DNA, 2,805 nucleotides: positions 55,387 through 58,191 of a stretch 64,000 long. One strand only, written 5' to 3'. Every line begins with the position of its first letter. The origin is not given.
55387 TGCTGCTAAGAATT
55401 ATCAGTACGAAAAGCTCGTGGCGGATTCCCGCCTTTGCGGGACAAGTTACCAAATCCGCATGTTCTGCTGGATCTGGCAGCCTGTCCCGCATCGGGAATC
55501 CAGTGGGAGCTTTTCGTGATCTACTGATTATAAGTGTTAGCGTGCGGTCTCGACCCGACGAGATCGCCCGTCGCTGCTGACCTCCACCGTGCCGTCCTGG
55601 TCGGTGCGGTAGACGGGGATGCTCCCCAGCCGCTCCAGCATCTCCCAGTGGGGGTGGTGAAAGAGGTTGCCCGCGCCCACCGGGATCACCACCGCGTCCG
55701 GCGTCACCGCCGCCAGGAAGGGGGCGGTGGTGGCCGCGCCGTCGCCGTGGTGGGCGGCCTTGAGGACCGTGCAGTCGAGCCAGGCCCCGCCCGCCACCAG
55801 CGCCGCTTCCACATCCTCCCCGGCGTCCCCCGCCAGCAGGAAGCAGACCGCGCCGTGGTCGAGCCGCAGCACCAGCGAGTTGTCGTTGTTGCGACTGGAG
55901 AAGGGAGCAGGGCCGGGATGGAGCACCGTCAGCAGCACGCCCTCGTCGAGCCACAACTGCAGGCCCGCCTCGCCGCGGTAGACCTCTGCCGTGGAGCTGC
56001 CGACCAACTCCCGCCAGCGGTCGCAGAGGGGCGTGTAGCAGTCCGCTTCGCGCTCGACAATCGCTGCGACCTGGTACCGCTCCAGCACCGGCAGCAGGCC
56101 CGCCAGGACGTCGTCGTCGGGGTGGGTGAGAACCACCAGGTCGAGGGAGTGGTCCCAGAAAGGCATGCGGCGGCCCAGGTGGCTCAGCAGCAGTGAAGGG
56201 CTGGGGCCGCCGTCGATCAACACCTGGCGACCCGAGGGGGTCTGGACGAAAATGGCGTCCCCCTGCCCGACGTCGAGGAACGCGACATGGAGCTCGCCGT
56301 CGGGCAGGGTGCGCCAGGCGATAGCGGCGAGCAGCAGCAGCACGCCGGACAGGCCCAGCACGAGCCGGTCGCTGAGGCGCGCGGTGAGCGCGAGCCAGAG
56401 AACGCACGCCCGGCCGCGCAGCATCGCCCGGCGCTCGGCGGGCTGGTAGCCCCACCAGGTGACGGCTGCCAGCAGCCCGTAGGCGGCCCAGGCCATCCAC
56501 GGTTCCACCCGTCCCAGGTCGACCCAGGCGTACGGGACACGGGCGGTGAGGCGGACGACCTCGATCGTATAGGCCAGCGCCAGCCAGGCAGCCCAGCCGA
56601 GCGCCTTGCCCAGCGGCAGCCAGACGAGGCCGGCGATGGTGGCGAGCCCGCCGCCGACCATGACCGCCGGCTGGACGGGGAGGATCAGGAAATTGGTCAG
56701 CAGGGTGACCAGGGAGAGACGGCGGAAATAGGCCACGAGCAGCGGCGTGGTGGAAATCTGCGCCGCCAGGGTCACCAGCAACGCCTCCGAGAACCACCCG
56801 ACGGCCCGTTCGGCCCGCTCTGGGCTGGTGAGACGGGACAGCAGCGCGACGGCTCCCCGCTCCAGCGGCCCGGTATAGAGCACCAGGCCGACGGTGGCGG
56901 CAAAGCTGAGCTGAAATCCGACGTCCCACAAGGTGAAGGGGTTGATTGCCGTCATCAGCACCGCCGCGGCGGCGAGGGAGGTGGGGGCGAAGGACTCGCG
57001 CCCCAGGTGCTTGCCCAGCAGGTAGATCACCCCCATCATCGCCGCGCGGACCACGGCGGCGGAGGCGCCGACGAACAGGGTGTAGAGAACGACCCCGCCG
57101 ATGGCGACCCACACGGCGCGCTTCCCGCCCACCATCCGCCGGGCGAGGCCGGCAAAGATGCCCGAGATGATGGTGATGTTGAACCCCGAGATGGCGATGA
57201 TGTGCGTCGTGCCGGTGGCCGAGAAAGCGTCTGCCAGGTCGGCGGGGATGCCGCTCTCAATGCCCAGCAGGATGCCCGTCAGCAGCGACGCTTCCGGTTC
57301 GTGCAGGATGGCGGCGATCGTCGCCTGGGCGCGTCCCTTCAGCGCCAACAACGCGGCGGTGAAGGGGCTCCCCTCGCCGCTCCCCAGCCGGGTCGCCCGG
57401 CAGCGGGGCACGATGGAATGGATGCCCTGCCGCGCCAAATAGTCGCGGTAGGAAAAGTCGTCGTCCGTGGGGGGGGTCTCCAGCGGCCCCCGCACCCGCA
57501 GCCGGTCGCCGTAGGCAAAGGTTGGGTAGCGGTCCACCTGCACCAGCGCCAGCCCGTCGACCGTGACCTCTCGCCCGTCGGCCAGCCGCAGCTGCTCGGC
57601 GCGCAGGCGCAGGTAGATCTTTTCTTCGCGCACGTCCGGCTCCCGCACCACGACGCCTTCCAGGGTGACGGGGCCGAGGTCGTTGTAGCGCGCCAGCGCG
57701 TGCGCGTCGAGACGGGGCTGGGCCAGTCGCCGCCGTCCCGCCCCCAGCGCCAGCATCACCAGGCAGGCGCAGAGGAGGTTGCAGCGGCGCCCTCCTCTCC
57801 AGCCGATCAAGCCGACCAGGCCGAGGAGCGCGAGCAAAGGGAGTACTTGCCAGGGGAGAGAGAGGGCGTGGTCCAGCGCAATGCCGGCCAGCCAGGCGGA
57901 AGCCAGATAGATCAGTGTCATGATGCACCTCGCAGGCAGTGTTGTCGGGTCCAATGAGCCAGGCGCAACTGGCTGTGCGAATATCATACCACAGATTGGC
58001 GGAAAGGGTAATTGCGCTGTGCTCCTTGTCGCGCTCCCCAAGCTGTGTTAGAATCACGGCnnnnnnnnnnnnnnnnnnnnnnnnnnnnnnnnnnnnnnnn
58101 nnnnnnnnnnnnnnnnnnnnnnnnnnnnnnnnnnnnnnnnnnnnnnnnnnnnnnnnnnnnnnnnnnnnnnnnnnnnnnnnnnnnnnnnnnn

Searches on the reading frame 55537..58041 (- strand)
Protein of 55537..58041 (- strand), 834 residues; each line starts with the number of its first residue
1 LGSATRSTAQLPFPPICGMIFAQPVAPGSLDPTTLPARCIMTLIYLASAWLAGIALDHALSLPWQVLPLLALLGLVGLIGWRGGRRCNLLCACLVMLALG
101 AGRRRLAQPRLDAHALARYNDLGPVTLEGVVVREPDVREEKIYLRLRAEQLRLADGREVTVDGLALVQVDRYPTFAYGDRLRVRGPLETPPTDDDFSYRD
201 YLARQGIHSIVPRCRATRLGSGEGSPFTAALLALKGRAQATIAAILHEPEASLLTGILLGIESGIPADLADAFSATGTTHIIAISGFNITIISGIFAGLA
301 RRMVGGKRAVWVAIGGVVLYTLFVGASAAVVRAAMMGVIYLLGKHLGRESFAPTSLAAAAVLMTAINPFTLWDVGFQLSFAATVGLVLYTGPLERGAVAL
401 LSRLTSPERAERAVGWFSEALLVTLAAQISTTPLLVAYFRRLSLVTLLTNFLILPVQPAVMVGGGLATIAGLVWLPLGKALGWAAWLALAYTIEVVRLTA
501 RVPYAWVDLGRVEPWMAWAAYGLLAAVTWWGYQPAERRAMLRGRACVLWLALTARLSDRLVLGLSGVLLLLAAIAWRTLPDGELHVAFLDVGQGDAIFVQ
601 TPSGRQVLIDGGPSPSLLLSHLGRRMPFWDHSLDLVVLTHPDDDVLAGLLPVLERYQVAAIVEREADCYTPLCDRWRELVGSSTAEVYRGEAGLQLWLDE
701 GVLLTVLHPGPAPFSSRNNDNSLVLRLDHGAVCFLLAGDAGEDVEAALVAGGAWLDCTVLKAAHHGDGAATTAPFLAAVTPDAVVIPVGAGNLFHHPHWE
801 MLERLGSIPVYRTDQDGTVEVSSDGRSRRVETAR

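Call 4: search_protein_families(library=pfam, proteins=[window:55540-58041:-], max_evalue=0.1)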
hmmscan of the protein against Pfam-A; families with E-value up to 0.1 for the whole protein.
window:55540-58041:- (834 aa): 5 families
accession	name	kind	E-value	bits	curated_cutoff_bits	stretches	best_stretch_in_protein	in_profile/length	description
PF03772.21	Competence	-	3e-53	181.4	23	1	258-530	2-266/270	Competence protein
PF13567.11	DUF4131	-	5.1e-22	78.8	31.6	1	61-209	4-155/165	Domain of unknown function (DUF4131)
PF00753.33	Lactamase_B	-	1.4e-05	25.5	22.7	1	590-787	2-193/196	Metallo-beta-lactamase superfamily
PF25281.1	MBL_MAP1B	-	0.0033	16.9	37.6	1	591-682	28-112/279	MAP1B MBL-like domain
PF12706.13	Lactamase_B_2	-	0.04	13.9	27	1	605-657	1-56/200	Beta-lactamase superfamily domain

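Call 15: find_encoding_contigs(protein=window:55537-58041:-, flank=10000, max_places=10)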
Protein window:55537-58041:- (834 aa): no gene with exactly this product is on record in the collection.

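Call 18: find_related_loci(query=window:55540-58041:-, collection=genome_contigs, flank=10000)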
Query window:55540-58041:- (834 aa) in genome_contigs; peptide patterns used: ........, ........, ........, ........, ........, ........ (x = any residue, [..] = any of these).
54 stretches matched a pattern; 20 encode a relative of the query (tblastn E <= 1e-3); 20 distinct loci.
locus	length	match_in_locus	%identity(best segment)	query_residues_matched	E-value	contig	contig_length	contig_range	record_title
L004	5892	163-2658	67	22-834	0e+0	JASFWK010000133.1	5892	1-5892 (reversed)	MAG: Anaerolineae bacterium isolate D1105U12metaG_sub_Bin_384 D1105U12metaG_FD_scaffold_1098_c1, whole genome shotgun se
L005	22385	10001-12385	69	38-831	0e+0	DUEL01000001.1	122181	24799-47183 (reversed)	MAG TPA_asm: Thermoflexia bacterium isolate J88 Contig1, whole genome shotgun sequence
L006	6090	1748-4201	67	21-834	0e+0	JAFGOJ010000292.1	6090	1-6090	MAG: Anaerolineae bacterium isolate Zod_Metabat.614 k87_4849945, whole genome shotgun sequence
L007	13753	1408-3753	59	41-832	0e+0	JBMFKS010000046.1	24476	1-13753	MAG: Anaerolineae bacterium isolate KM4336-29 NODE_46_length_24476_cov_5.182917, whole genome shotgun sequence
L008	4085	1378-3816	57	7-834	0e+0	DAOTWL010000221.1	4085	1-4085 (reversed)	MAG TPA_asm: Anaerolineae bacterium isolate H13_138 k109_223286, whole genome shotgun sequence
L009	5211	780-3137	58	38-834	0e+0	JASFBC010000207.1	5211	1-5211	MAG: Anaerolineae bacterium isolate PO_4 k141_232691, whole genome shotgun sequence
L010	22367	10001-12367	57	35-834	0e+0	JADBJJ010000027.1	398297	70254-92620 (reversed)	MAG: Chloroflexota bacterium isolate Tumba.bins.32 NODE_38_length_398297_cov_156.142, whole genome shotgun sequence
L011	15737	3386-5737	58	41-834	0e+0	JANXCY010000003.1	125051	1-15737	MAG: Anaerolineae bacterium isolate SKYB88 NODE_3_length_125051_cov_35.443132, whole genome shotgun sequence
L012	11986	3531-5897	57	36-834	0e+0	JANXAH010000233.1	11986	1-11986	MAG: Anaerolineae bacterium isolate SKYB113 k141_207775, whole genome shotgun sequence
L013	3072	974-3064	60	41-743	0e+0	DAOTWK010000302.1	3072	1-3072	MAG TPA_asm: Anaerolineae bacterium isolate H12_134 k73_720878, whole genome shotgun sequence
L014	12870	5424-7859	51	38-832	0e+0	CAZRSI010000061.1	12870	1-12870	MAG TPA_asm: uncultured Anaerolineae bacterium isolate binchicken_co6_220 genome assembly, contig: NODE_5642_length_1287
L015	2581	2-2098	60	117-825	0e+0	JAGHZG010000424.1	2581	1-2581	MAG: Chloroflexota bacterium isolate 626A.7 NODE_5171_length_2581_cov_6.354711, whole genome shotgun sequence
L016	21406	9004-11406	48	37-834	0e+0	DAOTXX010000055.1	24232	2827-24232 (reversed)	MAG TPA_asm: Thermoflexales bacterium isolate H21_290 k133_558111, whole genome shotgun sequence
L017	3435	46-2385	50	41-825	0e+0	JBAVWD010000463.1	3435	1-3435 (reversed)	MAG: Anaerolineae bacterium isolate MFD01591_ilm_asm_bin2 k127_210614, whole genome shotgun sequence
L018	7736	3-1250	67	411-825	1e-168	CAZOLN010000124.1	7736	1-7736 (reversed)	MAG TPA_asm: uncultured Anaerolineales bacterium isolate binchicken_co6_399 genome assembly, contig: NODE_12235_length_7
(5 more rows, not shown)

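Call 79: find_encoding_contigs(protein=window:55537-57921:-, flank=10000, max_places=6)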
Protein window:55537-57921:- (794 aa): no gene with exactly this product is on record in the collection.

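Call 80: find_encoding_contigs(protein=window:55537-57987:-, flank=10000, max_places=6)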
Protein window:55537-57987:- (816 aa): no gene with exactly this product is on record in the collection.
